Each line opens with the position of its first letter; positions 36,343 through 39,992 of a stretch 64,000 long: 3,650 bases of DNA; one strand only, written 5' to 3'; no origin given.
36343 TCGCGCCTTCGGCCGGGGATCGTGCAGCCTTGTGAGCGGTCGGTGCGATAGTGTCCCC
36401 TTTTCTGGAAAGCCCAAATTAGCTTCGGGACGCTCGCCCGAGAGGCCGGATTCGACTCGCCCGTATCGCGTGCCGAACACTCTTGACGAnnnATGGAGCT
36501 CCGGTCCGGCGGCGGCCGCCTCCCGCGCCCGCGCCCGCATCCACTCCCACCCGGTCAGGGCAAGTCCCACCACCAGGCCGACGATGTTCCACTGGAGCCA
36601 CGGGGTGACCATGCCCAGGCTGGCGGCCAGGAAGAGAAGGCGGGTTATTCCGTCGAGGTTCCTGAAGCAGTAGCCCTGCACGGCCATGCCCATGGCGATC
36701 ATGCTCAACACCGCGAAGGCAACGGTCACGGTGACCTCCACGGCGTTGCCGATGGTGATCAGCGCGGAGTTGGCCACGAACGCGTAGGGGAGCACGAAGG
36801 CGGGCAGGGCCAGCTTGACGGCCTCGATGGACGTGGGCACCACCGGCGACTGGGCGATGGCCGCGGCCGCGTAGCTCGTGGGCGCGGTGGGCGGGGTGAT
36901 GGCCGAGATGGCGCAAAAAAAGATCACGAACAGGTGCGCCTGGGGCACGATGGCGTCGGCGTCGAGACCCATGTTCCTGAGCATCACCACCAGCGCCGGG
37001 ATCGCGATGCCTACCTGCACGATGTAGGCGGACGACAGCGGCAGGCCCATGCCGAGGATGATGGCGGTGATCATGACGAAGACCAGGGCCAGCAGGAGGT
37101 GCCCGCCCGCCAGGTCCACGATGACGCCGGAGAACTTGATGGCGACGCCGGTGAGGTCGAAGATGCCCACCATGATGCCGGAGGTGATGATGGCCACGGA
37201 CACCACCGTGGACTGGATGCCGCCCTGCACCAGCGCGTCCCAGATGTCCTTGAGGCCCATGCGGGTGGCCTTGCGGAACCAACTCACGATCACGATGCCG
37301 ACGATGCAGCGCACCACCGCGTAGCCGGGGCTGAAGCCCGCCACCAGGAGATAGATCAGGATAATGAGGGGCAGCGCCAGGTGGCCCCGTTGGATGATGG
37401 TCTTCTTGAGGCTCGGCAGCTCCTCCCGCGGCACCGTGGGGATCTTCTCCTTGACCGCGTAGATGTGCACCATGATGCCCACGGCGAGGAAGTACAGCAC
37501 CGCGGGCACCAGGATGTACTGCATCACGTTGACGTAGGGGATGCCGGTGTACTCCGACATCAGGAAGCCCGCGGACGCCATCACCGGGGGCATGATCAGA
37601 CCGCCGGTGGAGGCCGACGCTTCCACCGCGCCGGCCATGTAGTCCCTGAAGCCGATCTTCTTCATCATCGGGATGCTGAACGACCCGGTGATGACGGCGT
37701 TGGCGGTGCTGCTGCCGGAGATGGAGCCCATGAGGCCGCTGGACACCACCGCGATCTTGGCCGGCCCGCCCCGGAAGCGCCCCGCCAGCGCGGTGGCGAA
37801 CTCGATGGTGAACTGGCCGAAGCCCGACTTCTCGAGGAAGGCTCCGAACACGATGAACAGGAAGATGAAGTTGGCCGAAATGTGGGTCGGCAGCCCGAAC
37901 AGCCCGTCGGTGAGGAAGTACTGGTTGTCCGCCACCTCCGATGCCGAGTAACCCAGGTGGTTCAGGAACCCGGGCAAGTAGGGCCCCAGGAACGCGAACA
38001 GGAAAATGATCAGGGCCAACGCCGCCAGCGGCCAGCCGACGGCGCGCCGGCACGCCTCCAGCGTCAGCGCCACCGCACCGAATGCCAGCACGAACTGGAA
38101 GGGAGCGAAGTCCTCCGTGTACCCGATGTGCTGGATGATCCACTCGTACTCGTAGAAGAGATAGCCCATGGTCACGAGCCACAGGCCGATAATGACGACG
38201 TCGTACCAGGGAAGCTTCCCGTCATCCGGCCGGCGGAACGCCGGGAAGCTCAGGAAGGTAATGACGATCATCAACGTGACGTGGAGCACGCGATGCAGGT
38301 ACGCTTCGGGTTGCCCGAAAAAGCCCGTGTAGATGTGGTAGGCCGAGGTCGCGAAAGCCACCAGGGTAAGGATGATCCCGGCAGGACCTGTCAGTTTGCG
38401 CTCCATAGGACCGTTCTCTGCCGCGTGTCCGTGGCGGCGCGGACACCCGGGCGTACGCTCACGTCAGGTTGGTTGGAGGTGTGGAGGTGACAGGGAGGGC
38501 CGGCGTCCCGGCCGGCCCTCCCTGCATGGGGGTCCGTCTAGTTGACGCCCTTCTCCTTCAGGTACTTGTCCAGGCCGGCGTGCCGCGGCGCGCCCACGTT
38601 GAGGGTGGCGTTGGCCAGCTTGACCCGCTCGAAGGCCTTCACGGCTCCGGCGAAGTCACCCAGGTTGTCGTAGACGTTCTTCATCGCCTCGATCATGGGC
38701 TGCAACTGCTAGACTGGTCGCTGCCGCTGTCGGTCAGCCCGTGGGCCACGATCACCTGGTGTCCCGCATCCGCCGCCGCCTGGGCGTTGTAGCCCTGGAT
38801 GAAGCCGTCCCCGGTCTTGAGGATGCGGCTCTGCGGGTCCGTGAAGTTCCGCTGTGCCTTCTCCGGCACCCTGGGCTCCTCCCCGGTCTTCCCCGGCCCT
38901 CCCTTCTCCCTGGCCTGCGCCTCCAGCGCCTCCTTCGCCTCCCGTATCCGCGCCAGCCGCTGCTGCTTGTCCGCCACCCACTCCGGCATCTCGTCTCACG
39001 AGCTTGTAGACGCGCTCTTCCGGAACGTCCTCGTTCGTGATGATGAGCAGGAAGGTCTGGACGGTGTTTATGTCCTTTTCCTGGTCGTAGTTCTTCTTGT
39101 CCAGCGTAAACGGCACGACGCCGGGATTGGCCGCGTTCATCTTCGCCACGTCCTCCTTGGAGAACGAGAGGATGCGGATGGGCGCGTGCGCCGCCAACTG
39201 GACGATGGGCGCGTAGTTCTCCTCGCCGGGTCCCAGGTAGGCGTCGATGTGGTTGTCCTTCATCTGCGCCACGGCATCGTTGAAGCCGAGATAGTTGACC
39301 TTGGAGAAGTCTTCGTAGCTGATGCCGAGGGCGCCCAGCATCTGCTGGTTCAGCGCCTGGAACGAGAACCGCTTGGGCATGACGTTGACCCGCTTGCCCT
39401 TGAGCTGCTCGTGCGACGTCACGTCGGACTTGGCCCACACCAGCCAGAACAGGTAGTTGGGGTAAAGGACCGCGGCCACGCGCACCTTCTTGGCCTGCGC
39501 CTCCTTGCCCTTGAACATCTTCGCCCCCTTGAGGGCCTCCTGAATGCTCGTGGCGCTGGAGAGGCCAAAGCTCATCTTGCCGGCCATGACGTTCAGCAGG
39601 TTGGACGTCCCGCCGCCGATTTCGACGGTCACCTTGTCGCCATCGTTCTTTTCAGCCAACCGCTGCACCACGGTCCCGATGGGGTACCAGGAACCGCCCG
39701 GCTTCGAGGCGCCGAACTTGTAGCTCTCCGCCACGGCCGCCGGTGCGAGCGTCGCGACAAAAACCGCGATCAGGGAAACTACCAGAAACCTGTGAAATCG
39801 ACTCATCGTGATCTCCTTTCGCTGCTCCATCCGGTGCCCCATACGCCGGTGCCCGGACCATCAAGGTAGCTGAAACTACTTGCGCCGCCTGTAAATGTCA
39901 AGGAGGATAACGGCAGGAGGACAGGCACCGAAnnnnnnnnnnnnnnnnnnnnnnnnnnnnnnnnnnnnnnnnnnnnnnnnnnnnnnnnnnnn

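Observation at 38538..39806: TAXI-type TRAP solute receptor gene interrupted by a 300-bp internal fragment of an IS1182/IS5-like transposase gene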

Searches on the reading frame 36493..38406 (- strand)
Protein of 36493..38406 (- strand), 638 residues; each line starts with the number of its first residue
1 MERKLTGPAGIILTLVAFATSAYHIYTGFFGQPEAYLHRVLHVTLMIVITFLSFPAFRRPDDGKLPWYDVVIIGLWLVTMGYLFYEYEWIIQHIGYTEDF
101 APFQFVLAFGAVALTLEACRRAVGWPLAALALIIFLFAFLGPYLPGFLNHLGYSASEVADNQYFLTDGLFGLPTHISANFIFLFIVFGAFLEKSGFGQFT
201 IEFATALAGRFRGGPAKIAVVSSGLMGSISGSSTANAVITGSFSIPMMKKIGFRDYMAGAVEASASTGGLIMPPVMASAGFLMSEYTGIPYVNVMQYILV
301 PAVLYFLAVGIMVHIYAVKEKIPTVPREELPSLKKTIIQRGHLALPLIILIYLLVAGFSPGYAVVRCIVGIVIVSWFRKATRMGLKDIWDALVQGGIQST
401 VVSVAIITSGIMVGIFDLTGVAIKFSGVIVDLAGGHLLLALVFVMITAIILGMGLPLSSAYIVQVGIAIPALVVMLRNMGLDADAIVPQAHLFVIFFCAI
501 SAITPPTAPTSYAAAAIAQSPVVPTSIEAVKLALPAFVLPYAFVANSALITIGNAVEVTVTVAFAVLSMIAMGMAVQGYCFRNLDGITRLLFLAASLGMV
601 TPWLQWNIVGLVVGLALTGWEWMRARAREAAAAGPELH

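Call 14: find_encoding_contigs(protein=window:36493-38406:-, flank=4000)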
Protein window:36493-38406:- (638 aa): no gene with exactly this product is on record in the collection.

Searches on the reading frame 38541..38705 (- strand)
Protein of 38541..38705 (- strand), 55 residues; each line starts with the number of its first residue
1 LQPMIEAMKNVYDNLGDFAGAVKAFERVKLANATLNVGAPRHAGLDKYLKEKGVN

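Call 3: search_protein_families(library=pfam, proteins=[window:38541-38705:-], max_evalue=1)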
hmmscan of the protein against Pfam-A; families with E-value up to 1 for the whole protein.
seq(55 aa): 4 families
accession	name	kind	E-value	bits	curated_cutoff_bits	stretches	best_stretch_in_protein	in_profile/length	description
PF16868.10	NMT1_3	-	4.5e-05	23.7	27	1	8-53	244-289/289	NMT1-like family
PF07719.23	TPR_2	-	0.049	14.2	27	1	10-28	9-27/34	Tetratricopeptide repeat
PF00515.34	TPR_1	-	0.072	13.4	27.8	1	10-28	9-27/34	Tetratricopeptide repeat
PF13181.12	TPR_8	-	0.085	13.5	25.7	1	11-28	10-27/34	Tetratricopeptide repeat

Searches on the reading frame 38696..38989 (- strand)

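Call 3: search_protein_families(library=pfam, proteins=[window:38696-38989:-], max_evalue=1)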
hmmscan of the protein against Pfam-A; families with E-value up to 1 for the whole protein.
seq(98 aa): 1 family
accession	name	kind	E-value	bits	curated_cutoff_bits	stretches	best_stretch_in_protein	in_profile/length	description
PF08315.17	cwf18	-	0.076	14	26.1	1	5-60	6-60/135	cwf18 pre-mRNA splicing factor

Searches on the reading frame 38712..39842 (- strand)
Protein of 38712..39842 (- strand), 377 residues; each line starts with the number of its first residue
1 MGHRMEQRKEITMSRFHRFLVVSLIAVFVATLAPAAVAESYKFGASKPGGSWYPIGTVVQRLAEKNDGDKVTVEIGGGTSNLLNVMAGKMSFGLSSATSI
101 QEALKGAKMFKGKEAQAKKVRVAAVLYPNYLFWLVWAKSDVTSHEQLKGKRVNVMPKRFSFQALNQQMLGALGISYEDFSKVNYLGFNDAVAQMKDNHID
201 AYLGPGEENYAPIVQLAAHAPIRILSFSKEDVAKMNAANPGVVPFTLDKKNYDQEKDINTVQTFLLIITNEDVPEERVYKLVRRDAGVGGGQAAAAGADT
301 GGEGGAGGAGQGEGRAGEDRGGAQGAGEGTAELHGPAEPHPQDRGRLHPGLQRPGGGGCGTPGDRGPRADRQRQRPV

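Call 13: find_encoding_contigs(protein=window:38712-39806:-, flank=3000)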
Protein window:38712-39806:- (365 aa): no gene with exactly this product is on record in the collection.

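Call 60: list_cluster_members(proteins=[window:38712-39842:-, window:38712-39830:-, window:38712-39806:-, window:38541-38705:-, window:38696-38989:-])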
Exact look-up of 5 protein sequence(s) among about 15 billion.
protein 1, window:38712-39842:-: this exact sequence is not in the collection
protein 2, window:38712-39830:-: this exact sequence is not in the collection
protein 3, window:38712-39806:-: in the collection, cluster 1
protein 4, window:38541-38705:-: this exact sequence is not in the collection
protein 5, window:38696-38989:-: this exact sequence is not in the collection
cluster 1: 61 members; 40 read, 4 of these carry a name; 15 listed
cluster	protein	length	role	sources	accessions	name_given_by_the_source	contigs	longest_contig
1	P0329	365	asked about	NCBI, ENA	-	-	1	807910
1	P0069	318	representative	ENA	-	-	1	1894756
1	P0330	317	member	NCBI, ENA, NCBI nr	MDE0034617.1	MAG: TAXI family TRAP transporter solute-binding subunit [Deltaproteobacteria bacterium] | TAXI family TRAP transporter solute-binding subunit [Deltaproteobacteria bacterium]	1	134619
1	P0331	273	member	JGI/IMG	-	TRAP transporter TAXI family solute receptor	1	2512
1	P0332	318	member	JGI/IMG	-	TRAP transporter TAXI family solute receptor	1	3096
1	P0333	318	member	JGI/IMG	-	TRAP transporter TAXI family solute receptor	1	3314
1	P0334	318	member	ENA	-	-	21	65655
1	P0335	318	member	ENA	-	-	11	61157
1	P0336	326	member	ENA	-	-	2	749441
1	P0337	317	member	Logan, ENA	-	-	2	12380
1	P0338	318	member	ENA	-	-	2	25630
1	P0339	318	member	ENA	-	-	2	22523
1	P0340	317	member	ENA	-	-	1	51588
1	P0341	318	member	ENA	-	-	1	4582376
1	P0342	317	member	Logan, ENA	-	-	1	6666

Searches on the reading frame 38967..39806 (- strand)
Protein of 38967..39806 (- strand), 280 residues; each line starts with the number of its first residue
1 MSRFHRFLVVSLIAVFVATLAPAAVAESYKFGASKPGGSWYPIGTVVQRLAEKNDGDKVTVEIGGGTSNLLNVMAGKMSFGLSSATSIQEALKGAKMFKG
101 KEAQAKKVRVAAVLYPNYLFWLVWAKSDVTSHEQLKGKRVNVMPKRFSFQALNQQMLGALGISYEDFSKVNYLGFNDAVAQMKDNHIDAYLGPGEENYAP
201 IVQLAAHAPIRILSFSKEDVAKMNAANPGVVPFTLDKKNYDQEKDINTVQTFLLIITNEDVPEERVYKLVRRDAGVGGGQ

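Call 3: search_protein_families(library=pfam, proteins=[window:38967-39806:-], max_evalue=1)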
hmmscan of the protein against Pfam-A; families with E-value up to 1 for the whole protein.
seq(280 aa): 2 families
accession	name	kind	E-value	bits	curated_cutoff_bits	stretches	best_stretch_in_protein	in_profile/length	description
PF16868.10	NMT1_3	-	3.3e-47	161.9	27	1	31-271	1-245/289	NMT1-like family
PF09084.16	NMT1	-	3e-08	34.3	20.5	1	67-193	32-147/216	NMT1/THI5 like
